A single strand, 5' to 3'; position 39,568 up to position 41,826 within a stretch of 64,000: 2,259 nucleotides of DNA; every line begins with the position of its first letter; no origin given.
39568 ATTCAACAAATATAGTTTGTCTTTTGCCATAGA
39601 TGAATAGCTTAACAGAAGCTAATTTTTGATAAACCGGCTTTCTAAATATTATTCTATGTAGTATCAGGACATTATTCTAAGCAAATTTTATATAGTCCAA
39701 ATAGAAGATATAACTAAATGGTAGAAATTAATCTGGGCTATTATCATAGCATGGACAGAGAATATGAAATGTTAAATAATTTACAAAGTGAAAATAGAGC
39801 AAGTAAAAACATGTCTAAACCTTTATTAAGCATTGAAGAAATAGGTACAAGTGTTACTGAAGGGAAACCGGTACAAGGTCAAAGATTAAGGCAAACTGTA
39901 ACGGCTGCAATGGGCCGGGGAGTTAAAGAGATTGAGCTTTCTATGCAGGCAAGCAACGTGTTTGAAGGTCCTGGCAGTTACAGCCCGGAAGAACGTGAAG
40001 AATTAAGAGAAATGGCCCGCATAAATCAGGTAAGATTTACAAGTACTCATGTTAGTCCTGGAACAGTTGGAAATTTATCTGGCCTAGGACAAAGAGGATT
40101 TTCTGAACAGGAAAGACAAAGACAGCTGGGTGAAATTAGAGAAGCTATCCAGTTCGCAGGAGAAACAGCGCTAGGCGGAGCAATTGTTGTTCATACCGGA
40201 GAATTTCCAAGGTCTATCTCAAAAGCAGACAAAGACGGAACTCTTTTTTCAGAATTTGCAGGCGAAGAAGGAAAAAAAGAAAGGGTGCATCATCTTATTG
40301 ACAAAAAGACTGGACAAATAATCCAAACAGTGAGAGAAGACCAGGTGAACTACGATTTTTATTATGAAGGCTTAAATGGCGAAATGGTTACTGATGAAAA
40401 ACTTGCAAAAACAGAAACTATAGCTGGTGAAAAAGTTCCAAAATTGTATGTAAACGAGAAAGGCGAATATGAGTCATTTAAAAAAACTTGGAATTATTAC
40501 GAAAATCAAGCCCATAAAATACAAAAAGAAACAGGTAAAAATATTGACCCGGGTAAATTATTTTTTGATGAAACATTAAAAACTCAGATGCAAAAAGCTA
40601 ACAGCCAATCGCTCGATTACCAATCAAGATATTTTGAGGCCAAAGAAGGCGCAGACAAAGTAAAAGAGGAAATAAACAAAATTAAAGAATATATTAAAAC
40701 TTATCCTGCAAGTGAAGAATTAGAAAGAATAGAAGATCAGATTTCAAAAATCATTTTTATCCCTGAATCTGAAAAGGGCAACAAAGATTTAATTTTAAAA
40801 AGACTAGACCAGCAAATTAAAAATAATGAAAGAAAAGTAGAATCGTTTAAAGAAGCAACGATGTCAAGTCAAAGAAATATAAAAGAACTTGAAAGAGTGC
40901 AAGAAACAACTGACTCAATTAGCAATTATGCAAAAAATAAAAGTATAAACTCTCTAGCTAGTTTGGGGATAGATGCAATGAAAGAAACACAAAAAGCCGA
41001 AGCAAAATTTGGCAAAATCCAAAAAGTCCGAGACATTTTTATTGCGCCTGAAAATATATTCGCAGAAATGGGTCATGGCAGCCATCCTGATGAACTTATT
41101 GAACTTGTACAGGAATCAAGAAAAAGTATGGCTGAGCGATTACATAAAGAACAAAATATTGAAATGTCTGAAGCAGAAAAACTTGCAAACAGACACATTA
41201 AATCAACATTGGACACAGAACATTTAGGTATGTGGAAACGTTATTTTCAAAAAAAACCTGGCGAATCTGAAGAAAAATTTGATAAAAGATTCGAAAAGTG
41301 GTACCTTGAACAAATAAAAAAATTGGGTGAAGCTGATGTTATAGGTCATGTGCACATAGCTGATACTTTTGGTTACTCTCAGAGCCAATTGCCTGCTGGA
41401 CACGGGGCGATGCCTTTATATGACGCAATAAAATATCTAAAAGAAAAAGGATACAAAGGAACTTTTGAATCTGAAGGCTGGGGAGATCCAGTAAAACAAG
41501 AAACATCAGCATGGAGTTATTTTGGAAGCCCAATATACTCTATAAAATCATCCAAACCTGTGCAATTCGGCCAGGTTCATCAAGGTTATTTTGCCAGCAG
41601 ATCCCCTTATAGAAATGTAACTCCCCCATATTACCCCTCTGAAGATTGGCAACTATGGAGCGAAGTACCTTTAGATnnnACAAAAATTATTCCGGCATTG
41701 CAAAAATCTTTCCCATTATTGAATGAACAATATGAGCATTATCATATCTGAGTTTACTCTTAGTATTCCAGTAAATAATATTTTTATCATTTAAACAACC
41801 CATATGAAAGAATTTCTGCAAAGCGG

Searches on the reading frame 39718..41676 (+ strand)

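Call 35: search_protein_families(library=pfam, proteins=[window:39718-41676:+], max_evalue=0.001)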
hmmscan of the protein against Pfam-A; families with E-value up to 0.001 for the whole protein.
window:39718-41676:+ (653 aa): 1 family
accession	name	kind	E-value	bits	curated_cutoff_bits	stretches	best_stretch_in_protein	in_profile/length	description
PF01261.30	AP_endonuc_2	-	3.8e-12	46.9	31.1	1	488-593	147-234/249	Xylose isomerase-like TIM barrel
